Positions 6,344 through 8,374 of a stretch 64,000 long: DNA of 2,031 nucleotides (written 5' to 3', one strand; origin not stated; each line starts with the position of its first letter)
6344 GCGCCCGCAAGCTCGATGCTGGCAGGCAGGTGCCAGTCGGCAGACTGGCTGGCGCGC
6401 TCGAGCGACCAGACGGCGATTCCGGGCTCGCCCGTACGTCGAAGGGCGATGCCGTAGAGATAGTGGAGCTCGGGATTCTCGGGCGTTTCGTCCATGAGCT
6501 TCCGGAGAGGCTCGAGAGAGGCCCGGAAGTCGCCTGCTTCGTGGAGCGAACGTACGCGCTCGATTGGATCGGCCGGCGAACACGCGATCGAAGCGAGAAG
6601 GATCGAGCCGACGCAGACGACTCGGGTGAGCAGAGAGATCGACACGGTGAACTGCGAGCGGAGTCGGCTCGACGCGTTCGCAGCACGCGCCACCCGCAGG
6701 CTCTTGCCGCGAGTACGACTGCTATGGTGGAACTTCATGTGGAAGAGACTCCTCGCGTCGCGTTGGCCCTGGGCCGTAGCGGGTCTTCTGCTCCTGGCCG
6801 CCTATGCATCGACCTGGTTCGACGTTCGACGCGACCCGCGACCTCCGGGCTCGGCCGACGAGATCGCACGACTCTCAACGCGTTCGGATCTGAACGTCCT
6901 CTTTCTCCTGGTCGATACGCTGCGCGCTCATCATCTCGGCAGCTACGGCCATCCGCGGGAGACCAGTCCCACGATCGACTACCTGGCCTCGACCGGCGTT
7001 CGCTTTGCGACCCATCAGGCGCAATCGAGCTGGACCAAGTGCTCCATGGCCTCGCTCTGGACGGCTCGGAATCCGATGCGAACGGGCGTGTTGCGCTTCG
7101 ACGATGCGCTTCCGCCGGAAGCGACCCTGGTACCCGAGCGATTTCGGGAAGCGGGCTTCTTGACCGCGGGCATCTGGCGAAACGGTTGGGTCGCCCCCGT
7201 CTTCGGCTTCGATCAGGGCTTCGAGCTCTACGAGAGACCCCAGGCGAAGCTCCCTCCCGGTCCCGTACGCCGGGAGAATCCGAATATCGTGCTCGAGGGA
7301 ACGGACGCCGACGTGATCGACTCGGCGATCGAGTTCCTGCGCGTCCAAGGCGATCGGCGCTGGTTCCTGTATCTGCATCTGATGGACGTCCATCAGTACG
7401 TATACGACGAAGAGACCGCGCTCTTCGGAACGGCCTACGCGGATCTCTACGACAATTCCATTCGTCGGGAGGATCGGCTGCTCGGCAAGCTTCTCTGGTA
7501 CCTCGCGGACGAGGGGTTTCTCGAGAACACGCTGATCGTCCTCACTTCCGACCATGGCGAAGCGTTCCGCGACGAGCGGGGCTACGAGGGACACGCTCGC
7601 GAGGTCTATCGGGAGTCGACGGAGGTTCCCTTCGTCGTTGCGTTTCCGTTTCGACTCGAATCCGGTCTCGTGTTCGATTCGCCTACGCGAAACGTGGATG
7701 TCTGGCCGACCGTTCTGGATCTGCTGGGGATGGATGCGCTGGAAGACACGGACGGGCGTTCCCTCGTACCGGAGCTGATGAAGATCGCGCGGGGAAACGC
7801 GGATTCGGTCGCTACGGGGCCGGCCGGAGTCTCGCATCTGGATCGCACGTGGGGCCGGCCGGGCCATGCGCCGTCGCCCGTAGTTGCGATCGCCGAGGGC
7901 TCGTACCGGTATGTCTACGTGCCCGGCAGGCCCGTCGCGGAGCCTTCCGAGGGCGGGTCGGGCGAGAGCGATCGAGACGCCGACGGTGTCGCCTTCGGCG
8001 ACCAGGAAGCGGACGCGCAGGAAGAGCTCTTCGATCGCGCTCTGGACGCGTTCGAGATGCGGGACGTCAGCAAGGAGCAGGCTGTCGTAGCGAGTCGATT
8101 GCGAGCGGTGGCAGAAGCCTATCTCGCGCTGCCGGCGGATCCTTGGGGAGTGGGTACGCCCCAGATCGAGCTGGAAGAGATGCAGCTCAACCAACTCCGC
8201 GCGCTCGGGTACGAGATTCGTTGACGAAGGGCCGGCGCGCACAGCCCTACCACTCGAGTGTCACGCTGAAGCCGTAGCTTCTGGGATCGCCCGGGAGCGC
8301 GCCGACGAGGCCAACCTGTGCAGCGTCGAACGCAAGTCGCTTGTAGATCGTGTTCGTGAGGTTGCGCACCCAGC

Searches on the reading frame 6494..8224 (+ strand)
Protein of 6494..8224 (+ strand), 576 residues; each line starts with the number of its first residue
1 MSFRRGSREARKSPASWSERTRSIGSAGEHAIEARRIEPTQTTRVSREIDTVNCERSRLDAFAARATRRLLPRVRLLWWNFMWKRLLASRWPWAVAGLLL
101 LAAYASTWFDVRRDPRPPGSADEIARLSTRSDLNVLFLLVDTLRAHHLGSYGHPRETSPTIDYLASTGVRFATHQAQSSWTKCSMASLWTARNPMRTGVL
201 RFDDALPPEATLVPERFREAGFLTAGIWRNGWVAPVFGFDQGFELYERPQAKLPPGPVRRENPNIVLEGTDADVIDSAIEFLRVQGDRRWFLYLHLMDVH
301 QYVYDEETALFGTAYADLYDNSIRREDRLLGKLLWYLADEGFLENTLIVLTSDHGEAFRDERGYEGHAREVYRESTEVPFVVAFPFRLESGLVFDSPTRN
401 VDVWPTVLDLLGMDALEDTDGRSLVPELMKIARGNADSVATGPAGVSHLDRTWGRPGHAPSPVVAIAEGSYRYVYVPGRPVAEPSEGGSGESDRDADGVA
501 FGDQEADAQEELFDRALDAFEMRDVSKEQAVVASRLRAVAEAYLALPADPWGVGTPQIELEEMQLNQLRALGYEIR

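Call 61: search_protein_families(library=pfam, proteins=[window:6494-8224:+], max_evalue=0.00001)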
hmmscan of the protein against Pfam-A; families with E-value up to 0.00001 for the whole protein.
window:6494-8224:+ (576 aa): 3 families
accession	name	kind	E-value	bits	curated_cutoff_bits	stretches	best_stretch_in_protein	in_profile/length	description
PF00884.28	Sulfatase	-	2e-43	149.3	25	1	134-413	2-301/301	Sulfatase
PF01663.27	Phosphodiest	-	4.9e-10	40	23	0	300-355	175-220/342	Type I phosphodiesterase / nucleotide pyrophosphatase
PF16347.10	SGSH_C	-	8.9e-08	32.9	29.3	1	369-429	9-69/154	N-sulphoglucosamine sulphohydrolase, C-terminal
